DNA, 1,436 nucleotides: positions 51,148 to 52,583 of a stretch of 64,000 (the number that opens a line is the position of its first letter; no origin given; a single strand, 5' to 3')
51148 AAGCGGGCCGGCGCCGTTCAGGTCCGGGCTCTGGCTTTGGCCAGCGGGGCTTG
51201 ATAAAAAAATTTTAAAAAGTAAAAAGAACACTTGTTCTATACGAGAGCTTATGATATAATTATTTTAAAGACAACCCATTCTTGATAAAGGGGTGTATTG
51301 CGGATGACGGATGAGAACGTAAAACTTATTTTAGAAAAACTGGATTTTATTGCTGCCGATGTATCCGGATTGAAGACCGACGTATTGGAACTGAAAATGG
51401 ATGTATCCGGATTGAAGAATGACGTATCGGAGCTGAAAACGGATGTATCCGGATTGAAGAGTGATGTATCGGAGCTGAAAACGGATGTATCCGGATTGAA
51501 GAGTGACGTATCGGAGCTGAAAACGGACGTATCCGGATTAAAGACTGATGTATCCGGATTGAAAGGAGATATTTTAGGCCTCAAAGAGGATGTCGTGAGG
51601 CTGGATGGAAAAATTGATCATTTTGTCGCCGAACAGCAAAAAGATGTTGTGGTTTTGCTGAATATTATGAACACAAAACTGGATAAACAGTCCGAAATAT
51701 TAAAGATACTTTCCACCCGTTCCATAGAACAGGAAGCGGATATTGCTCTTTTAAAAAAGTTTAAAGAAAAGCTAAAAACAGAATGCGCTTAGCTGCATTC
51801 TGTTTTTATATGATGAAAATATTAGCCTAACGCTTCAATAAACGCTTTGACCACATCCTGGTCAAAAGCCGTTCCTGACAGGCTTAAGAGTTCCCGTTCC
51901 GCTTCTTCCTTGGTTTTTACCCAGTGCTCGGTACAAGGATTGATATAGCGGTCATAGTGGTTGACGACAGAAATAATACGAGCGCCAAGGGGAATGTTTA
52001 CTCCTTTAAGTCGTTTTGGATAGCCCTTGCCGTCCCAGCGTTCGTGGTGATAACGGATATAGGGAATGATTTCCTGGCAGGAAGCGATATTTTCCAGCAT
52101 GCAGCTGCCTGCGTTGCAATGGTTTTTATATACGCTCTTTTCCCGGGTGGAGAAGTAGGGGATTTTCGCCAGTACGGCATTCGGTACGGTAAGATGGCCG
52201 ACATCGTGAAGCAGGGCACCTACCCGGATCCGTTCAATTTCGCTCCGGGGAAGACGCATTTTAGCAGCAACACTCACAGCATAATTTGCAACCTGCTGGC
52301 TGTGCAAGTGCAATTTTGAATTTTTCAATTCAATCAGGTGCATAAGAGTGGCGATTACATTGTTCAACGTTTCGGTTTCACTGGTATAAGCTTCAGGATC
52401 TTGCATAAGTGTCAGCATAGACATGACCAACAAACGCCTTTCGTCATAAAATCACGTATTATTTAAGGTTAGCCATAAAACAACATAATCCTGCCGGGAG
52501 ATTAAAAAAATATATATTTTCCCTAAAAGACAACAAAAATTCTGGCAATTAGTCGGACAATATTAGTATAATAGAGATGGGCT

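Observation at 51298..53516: Two related tandem-repeat proteins and an HD-GYP phosphodiesterase inserted into the otherwise Bacillus-like comF-yvyF-flgM synteny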

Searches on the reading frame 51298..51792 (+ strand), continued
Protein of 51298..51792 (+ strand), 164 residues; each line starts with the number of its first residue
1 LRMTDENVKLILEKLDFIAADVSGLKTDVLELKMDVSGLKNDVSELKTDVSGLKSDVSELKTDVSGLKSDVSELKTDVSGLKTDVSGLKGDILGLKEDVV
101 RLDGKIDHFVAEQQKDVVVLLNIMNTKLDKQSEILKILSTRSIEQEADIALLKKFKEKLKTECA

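Call 83: search_protein_families(library=pfam, proteins=[P0076, P0085], max_evalue=0.01)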
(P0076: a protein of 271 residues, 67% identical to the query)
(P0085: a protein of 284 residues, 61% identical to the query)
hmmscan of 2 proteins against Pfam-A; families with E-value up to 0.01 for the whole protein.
P0076 (271 aa): 86 families (the best 25 are shown)
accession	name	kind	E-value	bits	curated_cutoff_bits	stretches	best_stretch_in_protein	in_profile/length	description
PF04728.18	LPP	-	8.6e-09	36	29.1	2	74-106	2-34/53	Lipoprotein leucine-zipper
PF10473.14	CENP-F_leu_zip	-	1.8e-07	31.7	34.5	1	47-145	41-134/140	Leucine-rich repeats of kinetochore protein Cenp-F/LEK1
PF06005.17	ZapB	-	2.3e-07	31.6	31.5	1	46-94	6-54/71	Cell division protein ZapB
PF06810.17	Phage_scaffold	-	6e-07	30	35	1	38-113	4-80/170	Phage capsid assembly scaffolding protein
PF04977.20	DivIC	-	8.3e-07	29.2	28.9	2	80-120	18-58/80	Septum formation initiator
PF16331.10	TolA_bind_tri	-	2.5e-06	27.9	30.1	0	44-92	4-52/76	TolA binding protein trimerisation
PF07889.17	DUF1664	-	4.7e-06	27.1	34.6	1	47-126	44-120/124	Protein of unknown function (DUF1664)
PF11559.13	ADIP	-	5.2e-06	27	34.3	1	50-125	58-133/151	Afadin- and alpha -actinin-Binding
PF09726.14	Macoilin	-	7e-06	25.4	32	1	26-121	372-467/671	Macoilin family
PF05377.16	FlaC_arch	-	7.2e-06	26.8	27.8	1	45-84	1-40/55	Flagella accessory protein C (FlaC)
PF25450.1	Rab11-FIP3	-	8.6e-06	26.5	31.9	1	43-96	60-113/125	Rab11-FIP3-like domain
PF20882.2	Sos7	-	9.7e-06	26.1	27.3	0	50-85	33-68/75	Kinetochore protein Sos7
PF25014.1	NET2A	-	1e-05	25.9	33.1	1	48-167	101-215/235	NET2A-like domain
PF13870.11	CCDC113_CCDC96_CC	-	1.2e-05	25.6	31.6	1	34-123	88-175/177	CCDC113/CCDC96, coiled-coil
PF06818.20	Fez1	-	2e-05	25.6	34.4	1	52-151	25-124/199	Fez1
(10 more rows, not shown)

P0085 (284 aa): 77 families (the best 25 are shown)
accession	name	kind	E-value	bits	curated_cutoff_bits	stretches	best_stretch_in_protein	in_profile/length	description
PF04728.18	LPP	-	1.5e-09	38.5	29.1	3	81-113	2-34/53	Lipoprotein leucine-zipper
PF02403.27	Seryl_tRNA_N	-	3.2e-06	27.8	28.2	1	58-133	29-100/108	Seryl-tRNA synthetase N-terminal domain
PF11559.13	ADIP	-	5.1e-06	27.1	34.3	1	69-146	56-133/151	Afadin- and alpha -actinin-Binding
PF25450.1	Rab11-FIP3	-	5.3e-06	27.2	31.9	2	50-105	53-108/125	Rab11-FIP3-like domain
PF06810.17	Phage_scaffold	-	6.4e-06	26.7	35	1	63-131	16-91/170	Phage capsid assembly scaffolding protein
PF05377.16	FlaC_arch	-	9.5e-06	26.4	27.8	0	59-98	1-40/55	Flagella accessory protein C (FlaC)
PF06005.17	ZapB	-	1e-05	26.3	31.5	0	56-101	9-54/71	Cell division protein ZapB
PF20882.2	Sos7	-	1.4e-05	25.6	27.3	0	72-102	34-64/75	Kinetochore protein Sos7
PF10805.13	DUF2730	-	1.5e-05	25.5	24.9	2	85-144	32-93/102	Protein of unknown function (DUF2730)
PF04012.17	PspA_IM30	-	1.9e-05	24.8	33.9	1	67-171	86-178/220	PspA/IM30 family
PF12795.12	MscS_porin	-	3e-05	24.2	34.4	1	85-163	77-152/238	Mechanosensitive ion channel porin domain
PF07889.17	DUF1664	-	4.4e-05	23.9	34.6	1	61-119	62-120/124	Protein of unknown function (DUF1664)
PF06009.19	Laminin_II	-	4.7e-05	23.9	33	1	61-145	13-100/138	Laminin Domain II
PF10473.14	CENP-F_leu_zip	-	5.2e-05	23.8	34.5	1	49-136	29-116/140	Leucine-rich repeats of kinetochore protein Cenp-F/LEK1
PF10186.14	ATG14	-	6e-05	22.7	33.2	1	59-143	56-141/347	Vacuolar sorting 38 and autophagy-related subunit 14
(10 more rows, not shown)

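Call 87: find_encoding_contigs(protein=P0002, flank=5000, max_places=2)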
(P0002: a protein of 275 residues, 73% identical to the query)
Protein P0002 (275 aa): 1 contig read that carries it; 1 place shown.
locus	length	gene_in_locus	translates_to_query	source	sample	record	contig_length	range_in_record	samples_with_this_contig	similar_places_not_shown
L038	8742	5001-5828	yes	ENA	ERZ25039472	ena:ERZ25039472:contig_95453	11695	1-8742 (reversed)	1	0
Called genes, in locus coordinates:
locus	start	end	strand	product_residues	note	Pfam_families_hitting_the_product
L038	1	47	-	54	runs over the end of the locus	PF01053:Cys_Met_Meta_PP (weak)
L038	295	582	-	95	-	PF00571:CBS (weak)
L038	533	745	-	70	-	PF00291:PALP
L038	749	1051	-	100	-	PF00291:PALP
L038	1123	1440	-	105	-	PF00291:PALP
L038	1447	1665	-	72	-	-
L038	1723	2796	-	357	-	PF00069:Pkinase, PF03109:ABC1 (weak), PF07714:PK_Tyr_Ser-Thr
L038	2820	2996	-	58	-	-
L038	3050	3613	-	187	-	-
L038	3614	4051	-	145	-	PF00482:T2SSF (faint)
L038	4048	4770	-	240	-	-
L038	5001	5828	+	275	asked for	PF28256:CCDC171 (weak), PF04513:Baculo_PEP_C (weak), PF06818:Fez1 (weak), PF14662:KASH_CCD (weak), PF24161:CCDC39, PF27605:ODF2_C (weak), PF23649:FKBP15 (weak), PF23435:DUF7121 (weak), +31 more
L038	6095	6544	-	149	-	-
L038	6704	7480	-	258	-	PF02470:MlaD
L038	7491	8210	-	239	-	PF02405:MlaE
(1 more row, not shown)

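Call 88: find_encoding_contigs(protein=P0105, flank=5000, max_places=2)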
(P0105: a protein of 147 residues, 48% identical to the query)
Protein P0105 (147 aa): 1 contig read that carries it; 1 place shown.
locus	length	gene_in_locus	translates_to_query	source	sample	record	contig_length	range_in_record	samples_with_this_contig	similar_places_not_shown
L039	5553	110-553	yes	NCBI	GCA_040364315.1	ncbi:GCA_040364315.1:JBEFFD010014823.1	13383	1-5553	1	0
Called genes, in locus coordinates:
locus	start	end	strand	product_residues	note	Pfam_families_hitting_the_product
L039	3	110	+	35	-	?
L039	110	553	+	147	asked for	PF04513:Baculo_PEP_C (weak), PF10473:CENP-F_leu_zip, PF11559:ADIP (weak), PF19220:Rod_CreS (weak), PF23649:FKBP15 (weak), PF24161:CCDC39, PF27605:ODF2_C (weak), PF04728:LPP (weak), +9 more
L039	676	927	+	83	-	-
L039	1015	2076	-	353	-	-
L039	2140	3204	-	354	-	-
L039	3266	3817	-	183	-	-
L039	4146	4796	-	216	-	PF12389:Peptidase_M73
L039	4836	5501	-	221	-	PF12389:Peptidase_M73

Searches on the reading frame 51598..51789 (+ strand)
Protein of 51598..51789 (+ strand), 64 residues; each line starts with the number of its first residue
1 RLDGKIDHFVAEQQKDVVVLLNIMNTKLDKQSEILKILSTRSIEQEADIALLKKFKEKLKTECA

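Call 20: find_homologous_proteins(query=window:51598-51789:+, max_evalue=0.01)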
Query window:51598-51789:+ (64 aa): 2 proteins with E <= 0.01 among 2 candidates.
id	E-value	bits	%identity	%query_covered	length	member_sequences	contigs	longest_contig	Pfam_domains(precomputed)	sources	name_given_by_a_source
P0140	2.7e-7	48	62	73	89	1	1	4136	-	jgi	jgi:hypothetical protein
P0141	3.7e-6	44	73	58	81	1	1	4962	-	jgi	jgi:hypothetical protein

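Call 22: find_encoding_contigs(protein=P0140, flank=5000, max_places=3)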
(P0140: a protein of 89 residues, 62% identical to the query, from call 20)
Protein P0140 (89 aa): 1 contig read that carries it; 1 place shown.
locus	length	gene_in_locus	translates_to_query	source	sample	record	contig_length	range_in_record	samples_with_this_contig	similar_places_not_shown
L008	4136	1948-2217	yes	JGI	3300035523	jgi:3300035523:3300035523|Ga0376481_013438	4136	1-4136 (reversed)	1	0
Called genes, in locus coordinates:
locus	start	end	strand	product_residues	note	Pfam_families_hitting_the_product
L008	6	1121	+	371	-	PF03721:UDPG_MGDP_dh_N, PF00984:UDPG_MGDP_dh, PF03720:UDPG_MGDP_dh_C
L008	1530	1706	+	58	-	PF01850:PIN (weak)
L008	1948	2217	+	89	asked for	-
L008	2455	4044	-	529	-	PF14052:Caps_assemb_Wzi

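Call 23: find_encoding_contigs(protein=P0141, flank=5000, max_places=3)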
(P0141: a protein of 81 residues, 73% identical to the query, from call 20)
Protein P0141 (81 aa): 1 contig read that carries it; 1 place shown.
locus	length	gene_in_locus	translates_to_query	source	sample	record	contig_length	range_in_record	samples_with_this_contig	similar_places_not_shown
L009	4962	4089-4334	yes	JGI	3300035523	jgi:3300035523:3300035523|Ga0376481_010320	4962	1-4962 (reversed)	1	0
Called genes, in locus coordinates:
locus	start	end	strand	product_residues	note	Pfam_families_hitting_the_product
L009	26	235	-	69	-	-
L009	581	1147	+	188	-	PF00196:GerE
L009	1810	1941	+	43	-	-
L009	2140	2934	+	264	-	PF19567:CpsB_CapC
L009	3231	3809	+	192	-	-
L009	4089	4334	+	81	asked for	-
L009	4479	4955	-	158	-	PF22091:DUF6941 (weak)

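Call 29: search_protein_families(library=pfam, proteins=[P0140], max_evalue=1)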
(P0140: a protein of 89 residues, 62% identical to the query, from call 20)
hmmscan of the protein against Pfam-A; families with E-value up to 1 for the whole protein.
P0140 (89 aa): 0 families

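Call 30: search_protein_families(library=phrogs, proteins=[P0140], max_evalue=0.1)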
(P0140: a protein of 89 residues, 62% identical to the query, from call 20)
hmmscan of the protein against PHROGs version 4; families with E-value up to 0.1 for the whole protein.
P0140 (89 aa): 2 families
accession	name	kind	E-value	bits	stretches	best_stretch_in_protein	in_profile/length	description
phrog_25353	-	unknown function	0.029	15.8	1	3-34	2-33/74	-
phrog_1021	-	unknown function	0.061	14.6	0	49-78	13-41/142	-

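Call 32: search_dna_similar(query=P0140, collection=phages, mode=protein, max_evalue=0.01, max_rows=20)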
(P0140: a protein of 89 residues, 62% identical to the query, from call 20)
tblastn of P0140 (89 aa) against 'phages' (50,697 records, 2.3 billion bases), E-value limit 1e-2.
No match.

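Call 43: find_related_loci(query=window:51598-51789:+, collection=metagenome_contigs, flank=5000)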
Query window:51598-51789:+ (64 aa) in metagenome_contigs; peptide patterns used: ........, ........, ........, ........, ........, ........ (x = any residue, [..] = any of these).
600 stretches matched a pattern (row limit reached: there are more); 1 encode a relative of the query (tblastn E <= 1e-3); 1 distinct loci.
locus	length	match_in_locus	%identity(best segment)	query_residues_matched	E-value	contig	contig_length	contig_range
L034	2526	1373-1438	82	30-51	4e-9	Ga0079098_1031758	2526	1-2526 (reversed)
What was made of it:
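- Tried and rejected: Metagenome scan with the X tail returned one partial relative, L034 (call 43).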

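Call 47: search_protein_families(library=padloc, proteins=[P0140], max_evalue=0.1)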
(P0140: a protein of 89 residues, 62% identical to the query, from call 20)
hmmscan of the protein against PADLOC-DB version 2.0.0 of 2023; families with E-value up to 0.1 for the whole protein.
P0140 (89 aa): 0 families

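Call 48: search_protein_representatives(protein=P0140)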
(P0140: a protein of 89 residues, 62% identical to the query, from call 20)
Query: 89 residues. Proteins with E-value up to 0.001 (for the whole library): 17; up to 1e-10: 2; up to 1e-30: 0. The best 17 are listed.
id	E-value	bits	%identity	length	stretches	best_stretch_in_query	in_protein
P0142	9.9e-16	73.6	67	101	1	1-61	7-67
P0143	4.7e-14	68.2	50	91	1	1-88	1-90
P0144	4.0e-10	55.8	53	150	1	16-89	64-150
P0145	5.6e-10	55.4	46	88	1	2-88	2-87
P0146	1.2e-08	51.2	40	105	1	8-88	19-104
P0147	5.1e-08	49.1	45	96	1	1-86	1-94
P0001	9.2e-07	45.2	62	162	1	41-87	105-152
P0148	1.6e-06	44.4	45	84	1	1-89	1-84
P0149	1.6e-06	44.4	44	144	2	29-89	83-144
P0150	1.2e-05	41.7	51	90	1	1-62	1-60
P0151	7.5e-05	39.1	34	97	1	8-86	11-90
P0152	9.5e-05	38.8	45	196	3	11-48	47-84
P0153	3.1e-04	37.2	39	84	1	1-89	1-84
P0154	4.9e-04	36.5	44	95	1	1-69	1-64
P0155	5.3e-04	36.4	46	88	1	1-89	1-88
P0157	7.6e-04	35.9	37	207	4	11-45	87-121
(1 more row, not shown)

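Call 70: find_related_loci(query=A4, collection=viral_contigs, flank=5000)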
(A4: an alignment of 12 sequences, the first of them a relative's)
Query A4 (91 aa) in viral_contigs; peptide patterns used: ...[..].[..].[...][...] (x = any residue, [..] = any of these).
45 stretches matched a pattern; 1 encode a relative of the query (tblastn E <= 1e-3); 1 distinct loci.
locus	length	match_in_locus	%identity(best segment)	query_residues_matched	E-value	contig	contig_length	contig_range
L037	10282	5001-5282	41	1-88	1e-13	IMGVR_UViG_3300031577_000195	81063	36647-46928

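Call 78: search_solved_structures(query=A4, max_evalue=1)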
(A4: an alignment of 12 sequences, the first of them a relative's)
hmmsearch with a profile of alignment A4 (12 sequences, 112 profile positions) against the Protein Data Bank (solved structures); distinct sequences matched with E-value up to 1: 4.
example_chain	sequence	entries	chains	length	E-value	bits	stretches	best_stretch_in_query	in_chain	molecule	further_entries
6h9l_A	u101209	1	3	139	0.00097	22.3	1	20-96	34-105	Uncharacterized protein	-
5apz_A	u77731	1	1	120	0.0038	20.4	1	29-107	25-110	GENERAL CONTROL PROTEIN GCN4, NOR1 TCAR0761, GENERAL CONTROL PROTEIN GCN4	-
6cvn_D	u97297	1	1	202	0.1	15.8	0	38-61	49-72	Microtubule-associated protein tau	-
4c47_A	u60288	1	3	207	0.41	13.9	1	72-108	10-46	INNER MEMBRANE LIPOPROTEIN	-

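Call 81: search_solved_structures(query=A4, max_evalue=0.01, show_alignments=2)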
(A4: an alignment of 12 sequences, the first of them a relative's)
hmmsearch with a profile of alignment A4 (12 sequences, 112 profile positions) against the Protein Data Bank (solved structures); distinct sequences matched with E-value up to 0.01: 2.
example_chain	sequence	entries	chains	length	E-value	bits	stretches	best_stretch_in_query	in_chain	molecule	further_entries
6h9l_A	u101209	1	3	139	0.00097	22.3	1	20-96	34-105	Uncharacterized protein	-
5apz_A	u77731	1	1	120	0.0038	20.4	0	29-107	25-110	GENERAL CONTROL PROTEIN GCN4, NOR1 TCAR0761, GENERAL CONTROL PROTEIN GCN4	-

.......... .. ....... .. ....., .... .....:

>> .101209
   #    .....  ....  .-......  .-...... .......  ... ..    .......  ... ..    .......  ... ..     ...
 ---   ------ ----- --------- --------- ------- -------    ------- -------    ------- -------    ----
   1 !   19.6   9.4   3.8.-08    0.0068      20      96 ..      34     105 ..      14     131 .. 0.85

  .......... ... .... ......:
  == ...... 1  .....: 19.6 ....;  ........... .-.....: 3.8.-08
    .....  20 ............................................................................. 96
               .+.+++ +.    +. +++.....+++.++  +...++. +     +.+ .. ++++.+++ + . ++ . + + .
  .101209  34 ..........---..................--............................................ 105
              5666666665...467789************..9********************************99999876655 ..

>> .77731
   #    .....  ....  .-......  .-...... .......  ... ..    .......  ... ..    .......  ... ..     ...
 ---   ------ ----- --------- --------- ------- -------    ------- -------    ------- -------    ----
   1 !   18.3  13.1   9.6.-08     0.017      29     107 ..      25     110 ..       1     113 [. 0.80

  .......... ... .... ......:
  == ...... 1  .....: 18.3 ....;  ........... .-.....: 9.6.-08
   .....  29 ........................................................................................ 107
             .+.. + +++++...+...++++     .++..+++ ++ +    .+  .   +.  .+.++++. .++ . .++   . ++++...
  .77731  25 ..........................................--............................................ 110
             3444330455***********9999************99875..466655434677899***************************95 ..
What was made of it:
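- Closest known: Tcar0761 of Thermosinus carboxydivorans. Same: The X-type profile hits 5APZ and 6H9L (E = 4e-3 and 1e-3, calls 78, 81).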

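Call 83: search_protein_families(library=pfam, proteins=[P0144, P0143, P0149, P0152, P0157], max_evalue=0.01)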
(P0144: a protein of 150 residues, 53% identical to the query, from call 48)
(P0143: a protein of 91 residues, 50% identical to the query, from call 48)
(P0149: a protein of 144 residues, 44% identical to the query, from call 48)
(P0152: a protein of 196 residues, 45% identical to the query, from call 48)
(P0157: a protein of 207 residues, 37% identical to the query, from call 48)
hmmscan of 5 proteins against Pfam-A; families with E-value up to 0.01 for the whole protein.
P0144 (150 aa): 1 family
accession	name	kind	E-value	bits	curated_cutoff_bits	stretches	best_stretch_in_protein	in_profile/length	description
PF25171.1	Beta-prop_WDR36-Utp21_1st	-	0.0036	17.2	80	0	61-124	25-87/266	WDR36/Utp21 first beta-propeller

P0143 (91 aa): 1 family
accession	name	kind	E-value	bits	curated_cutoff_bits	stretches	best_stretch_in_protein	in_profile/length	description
PF22482.2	AsnC_trans_reg_3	-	0.0071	16.9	24.4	1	23-61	19-57/95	PF0864 C-terminal dimeric alpha+beta barrel domain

P0149 (144 aa): 4 families
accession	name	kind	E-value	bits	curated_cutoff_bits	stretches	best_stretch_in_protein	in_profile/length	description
PF23991.1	DUF7310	-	6.5e-05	23.8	40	0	32-86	28-82/83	Coiled-coil region of unknown function (DUF7310)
PF10805.13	DUF2730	-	0.00093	19.7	24.9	0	65-110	36-80/102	Protein of unknown function (DUF2730)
PF10152.14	CCDC53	-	0.0025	18.7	24.6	0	37-93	17-72/147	Subunit CCDC53 of WASH complex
PF08702.15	Fib_alpha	-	0.007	17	29.9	0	30-84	77-131/143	Fibrinogen alpha/beta chain family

P0152 (196 aa): 2 families
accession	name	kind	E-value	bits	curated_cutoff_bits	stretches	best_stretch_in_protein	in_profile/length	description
PF18081.7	FANC_SAP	-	7.5e-06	26.5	23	0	99-119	5-25/51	Fanconi anemia-associated nuclease SAP domain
PF10930.13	DUF2737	-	0.0017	18.7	25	0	15-26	21-32/53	Protein of unknown function (DUF2737)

P0157 (207 aa): 3 families
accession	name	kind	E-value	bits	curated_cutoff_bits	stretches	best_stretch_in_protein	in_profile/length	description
PF18081.7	FANC_SAP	-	0.0007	20.2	23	0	97-118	10-31/51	Fanconi anemia-associated nuclease SAP domain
PF07889.17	DUF1664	-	0.0016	18.9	34.6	1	72-162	34-121/124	Protein of unknown function (DUF1664)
PF04325.18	DUF465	-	0.0039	17.6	25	0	35-45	37-47/48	Protein of unknown function (DUF465)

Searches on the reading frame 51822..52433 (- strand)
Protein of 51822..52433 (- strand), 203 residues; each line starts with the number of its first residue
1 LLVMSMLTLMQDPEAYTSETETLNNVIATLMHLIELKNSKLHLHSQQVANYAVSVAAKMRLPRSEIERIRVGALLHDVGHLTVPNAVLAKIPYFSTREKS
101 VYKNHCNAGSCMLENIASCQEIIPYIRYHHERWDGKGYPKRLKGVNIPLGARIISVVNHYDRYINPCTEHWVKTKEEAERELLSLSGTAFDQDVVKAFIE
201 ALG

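Call 3: search_protein_families(library=pfam, proteins=[window:51822-52433:-], max_evalue=1)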
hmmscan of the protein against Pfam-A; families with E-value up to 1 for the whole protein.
window:51822-52433:- (203 aa): 5 families
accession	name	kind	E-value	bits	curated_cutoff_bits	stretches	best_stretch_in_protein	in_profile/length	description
PF13487.12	HD_5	-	8.4e-31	107.4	27.2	1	30-194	3-170/170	HD domain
PF01966.28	HD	-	9.9e-16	58.5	22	1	44-162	4-115/116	HD domain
PF08668.18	HDOD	-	2.7e-06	27.4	22.9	1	36-130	90-194/196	HDOD domain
PF02300.22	Fumarate_red_C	-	0.14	12.7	24.2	1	1-44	40-83/127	Fumarate reductase subunit C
PF01393.25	Chromo_shadow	-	0.16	12.5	22.4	1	14-51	2-36/52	Chromo shadow domain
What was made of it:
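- Checked: A stand-alone HD-GYP protein (PF13487, 8e-31; HD and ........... motifs intact) is encoded on the minus strand at 51822-52433, between X and yvyF (call 3).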

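Call 6: search_protein_families(library=ncbifam, proteins=[window:51822-52433:-], max_evalue=1)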
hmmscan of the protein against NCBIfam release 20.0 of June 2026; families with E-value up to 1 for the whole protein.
window:51822-52433:- (203 aa): 8 families
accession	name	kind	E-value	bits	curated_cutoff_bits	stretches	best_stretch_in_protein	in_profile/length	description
NF053512.1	nitric_RR_NosR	exception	3.7e-41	141.5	400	1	14-201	165-353/422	response regulator c-di-GMP phosphodiesterase, NosR family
TIGR00277.1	HDIG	domain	7e-08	32.2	27.6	1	41-131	5-83/84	HDIG domain-containing metalloprotein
NF045665.1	NTPtran_DVU1551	equivalog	0.00013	21.1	315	1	26-79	203-258/359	DVU_1551 family NTP transferase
TIGR02621.3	cas3_GSU0051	exception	0.00095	18.1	400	1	39-79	669-709/854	type I-G CRISPR-associated helicase/endonuclease Cas3g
NF049941.1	HyMthAminphonOxyTmpB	equivalog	0.00098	18.9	300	1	57-129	38-102/188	(R)-1-hydroxy-2-trimethylaminoethylphosphonate oxygenase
TIGR03276.1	Phn-HD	hypoth_equivalog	0.0031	17.1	214.6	1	62-129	39-98/179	phosphonate degradation HD-domain oxygenase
TIGR00295.1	TIGR00295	hypoth_equivalog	0.012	15.3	172.35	1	40-80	13-55/164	TIGR00295 family protein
TIGR03319.1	RNase_Y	equivalog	0.09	11.2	454.35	1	43-132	332-403/514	ribonuclease Y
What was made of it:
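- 51822..52433 (-): Stand-alone HD-GYP c-di-GMP phosphodiesterase, 203 aa. A conserved resident of this locus in Sporomusaceae, not an insertion. PF13487 HD_5 at 8.4e-31 and the NosR-family PDE region at 3.7e-41 (calls 3, 6).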
